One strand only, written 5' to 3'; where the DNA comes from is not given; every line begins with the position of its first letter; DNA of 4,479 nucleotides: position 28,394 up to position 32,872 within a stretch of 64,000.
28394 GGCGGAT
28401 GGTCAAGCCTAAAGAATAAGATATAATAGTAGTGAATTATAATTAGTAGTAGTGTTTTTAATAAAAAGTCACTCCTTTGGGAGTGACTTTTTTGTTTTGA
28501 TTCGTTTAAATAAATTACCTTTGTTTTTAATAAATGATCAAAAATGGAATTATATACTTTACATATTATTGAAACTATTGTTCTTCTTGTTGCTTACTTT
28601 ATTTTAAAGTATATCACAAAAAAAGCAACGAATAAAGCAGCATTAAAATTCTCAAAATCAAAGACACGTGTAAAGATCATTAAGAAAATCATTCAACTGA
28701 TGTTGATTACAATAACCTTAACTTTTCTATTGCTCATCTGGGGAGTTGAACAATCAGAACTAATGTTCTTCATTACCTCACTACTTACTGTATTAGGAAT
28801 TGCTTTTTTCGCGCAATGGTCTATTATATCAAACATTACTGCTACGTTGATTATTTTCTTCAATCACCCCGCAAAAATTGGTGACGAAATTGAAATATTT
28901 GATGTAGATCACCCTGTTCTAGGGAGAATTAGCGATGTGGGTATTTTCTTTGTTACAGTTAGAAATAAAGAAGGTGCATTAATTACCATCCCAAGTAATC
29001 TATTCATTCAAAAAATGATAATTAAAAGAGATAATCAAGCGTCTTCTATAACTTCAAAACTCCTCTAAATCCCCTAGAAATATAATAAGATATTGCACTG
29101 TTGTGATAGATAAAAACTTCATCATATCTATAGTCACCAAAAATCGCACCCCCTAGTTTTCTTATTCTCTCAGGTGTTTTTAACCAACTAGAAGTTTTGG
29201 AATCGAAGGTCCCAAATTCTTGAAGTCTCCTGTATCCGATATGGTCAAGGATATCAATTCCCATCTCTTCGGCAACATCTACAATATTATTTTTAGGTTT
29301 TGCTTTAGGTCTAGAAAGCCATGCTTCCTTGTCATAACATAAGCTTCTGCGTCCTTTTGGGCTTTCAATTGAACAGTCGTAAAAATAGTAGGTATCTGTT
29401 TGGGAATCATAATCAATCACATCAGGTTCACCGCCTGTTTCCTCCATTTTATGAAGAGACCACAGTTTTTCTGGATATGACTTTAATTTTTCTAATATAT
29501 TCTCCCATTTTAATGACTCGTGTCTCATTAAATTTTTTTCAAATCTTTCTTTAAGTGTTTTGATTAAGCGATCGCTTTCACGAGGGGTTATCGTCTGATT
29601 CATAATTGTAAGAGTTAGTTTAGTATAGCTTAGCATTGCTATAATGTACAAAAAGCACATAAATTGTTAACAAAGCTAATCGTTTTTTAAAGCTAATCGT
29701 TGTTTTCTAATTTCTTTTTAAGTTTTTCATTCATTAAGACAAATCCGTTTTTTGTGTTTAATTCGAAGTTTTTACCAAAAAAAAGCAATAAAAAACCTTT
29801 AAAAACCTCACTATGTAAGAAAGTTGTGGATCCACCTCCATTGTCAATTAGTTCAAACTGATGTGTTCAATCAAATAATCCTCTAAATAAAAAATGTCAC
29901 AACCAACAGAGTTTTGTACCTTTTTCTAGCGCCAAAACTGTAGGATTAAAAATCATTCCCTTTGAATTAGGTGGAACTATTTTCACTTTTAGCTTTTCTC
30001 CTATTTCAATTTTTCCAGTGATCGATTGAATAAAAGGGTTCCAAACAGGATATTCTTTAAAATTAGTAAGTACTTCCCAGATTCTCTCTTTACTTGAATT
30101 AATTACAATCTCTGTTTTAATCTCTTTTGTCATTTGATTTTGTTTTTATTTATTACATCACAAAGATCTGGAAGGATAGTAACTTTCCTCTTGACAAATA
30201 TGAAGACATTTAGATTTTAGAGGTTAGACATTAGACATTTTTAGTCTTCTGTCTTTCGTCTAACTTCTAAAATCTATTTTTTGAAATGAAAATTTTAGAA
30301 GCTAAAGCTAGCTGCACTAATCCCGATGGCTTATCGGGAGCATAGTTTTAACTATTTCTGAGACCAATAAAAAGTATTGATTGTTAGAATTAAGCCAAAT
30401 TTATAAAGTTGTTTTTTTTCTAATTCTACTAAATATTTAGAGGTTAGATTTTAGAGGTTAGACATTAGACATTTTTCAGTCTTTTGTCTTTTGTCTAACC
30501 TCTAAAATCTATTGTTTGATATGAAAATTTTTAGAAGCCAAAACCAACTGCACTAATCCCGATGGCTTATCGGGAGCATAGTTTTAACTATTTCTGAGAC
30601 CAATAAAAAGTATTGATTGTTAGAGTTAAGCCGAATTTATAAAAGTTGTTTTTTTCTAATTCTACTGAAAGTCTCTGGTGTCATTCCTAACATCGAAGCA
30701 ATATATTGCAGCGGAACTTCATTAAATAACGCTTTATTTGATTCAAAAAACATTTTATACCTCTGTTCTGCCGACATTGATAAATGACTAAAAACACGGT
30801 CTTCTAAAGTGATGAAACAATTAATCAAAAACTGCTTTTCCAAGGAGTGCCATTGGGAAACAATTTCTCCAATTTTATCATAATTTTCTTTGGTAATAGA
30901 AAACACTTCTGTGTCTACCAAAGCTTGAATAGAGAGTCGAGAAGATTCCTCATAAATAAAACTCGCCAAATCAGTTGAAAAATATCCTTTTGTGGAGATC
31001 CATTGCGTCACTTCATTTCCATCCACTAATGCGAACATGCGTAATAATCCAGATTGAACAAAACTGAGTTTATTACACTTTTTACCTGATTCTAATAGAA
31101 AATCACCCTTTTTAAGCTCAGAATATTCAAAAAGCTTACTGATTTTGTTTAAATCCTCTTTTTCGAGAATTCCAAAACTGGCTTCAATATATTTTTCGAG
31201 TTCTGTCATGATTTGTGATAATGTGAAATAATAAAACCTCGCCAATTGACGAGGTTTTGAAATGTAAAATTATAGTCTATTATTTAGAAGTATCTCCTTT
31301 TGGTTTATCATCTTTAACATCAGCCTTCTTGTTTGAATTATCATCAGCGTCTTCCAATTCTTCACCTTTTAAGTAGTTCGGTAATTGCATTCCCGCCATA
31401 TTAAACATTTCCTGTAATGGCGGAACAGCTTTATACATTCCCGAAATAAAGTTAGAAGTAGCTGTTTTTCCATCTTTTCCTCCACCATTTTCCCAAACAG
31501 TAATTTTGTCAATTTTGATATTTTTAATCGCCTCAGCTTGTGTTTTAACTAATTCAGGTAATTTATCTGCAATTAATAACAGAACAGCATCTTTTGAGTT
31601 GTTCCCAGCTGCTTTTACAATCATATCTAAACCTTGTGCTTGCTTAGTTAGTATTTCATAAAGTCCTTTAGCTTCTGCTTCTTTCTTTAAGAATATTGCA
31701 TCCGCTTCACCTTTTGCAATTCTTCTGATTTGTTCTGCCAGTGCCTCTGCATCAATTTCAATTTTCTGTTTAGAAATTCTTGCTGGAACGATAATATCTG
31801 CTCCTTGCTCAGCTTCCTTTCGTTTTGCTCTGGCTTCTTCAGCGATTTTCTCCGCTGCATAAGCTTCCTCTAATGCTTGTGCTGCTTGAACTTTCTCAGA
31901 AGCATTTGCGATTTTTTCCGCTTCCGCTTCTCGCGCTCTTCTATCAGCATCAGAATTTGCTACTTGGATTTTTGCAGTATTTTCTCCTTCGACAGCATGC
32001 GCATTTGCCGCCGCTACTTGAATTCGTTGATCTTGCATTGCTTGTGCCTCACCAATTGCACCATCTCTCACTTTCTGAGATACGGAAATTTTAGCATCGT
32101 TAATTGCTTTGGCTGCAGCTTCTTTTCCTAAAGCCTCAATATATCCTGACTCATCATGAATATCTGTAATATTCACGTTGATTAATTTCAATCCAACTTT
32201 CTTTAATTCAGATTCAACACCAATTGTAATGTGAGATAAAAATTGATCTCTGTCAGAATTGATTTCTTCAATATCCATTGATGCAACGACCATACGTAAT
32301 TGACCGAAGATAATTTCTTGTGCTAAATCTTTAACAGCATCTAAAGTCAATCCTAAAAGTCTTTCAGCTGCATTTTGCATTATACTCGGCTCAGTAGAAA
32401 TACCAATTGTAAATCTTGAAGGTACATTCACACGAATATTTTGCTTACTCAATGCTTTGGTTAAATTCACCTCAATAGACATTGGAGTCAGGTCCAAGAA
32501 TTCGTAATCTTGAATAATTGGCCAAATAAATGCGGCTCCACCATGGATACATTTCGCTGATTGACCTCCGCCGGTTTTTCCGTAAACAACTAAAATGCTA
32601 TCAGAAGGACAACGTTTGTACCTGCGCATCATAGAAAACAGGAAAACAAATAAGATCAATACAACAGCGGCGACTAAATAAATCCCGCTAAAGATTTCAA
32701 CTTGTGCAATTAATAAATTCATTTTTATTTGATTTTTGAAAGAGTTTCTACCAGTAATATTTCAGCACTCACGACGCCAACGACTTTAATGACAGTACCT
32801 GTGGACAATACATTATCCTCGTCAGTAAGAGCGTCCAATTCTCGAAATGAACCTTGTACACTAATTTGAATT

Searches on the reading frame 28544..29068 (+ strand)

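Call 8: search_protein_families(library=pfam, proteins=[window:28544-29068:+], max_evalue=0.001)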
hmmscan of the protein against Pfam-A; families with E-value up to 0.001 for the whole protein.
window:28544-29068:+ (174 aa): 1 family
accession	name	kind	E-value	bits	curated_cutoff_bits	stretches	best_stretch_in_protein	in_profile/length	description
PF00924.24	MS_channel_2nd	-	6.3e-12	45.9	20.2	1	94-159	2-63/68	Mechanosensitive ion channel, beta-domain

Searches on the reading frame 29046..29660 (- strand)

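Call 8: search_protein_families(library=pfam, proteins=[window:29046-29660:-], max_evalue=0.001)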
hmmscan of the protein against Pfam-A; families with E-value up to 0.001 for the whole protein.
window:29046-29660:- (204 aa): 1 family
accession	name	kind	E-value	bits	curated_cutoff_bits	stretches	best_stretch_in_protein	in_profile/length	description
PF14066.11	DUF4256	-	2.5e-82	275.1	27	1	32-203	1-172/173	Protein of unknown function (DUF4256)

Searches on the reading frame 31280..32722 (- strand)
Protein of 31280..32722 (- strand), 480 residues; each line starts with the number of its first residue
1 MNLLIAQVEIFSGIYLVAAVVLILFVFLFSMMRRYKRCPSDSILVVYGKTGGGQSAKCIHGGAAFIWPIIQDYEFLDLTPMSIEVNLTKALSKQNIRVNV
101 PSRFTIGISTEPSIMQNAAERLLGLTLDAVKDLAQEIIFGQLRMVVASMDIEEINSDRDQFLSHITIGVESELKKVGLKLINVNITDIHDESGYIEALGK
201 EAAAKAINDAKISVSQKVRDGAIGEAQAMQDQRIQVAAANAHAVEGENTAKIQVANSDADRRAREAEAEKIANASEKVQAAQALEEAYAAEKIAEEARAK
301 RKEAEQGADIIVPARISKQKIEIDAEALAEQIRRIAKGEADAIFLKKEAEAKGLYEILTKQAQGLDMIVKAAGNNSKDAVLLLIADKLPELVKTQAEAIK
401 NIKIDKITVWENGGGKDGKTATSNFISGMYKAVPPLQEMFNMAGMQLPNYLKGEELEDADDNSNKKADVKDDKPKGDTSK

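Call 11: search_protein_families(library=pfam, proteins=[window:31280-32722:-], max_evalue=0.001)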
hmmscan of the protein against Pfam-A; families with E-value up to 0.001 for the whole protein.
window:31280-32722:- (480 aa): 1 family
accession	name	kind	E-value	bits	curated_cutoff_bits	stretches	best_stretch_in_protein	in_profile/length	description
PF01145.31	Band_7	-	9.5e-29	101.1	23.6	1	41-217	6-174/176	SPFH domain / Band 7 family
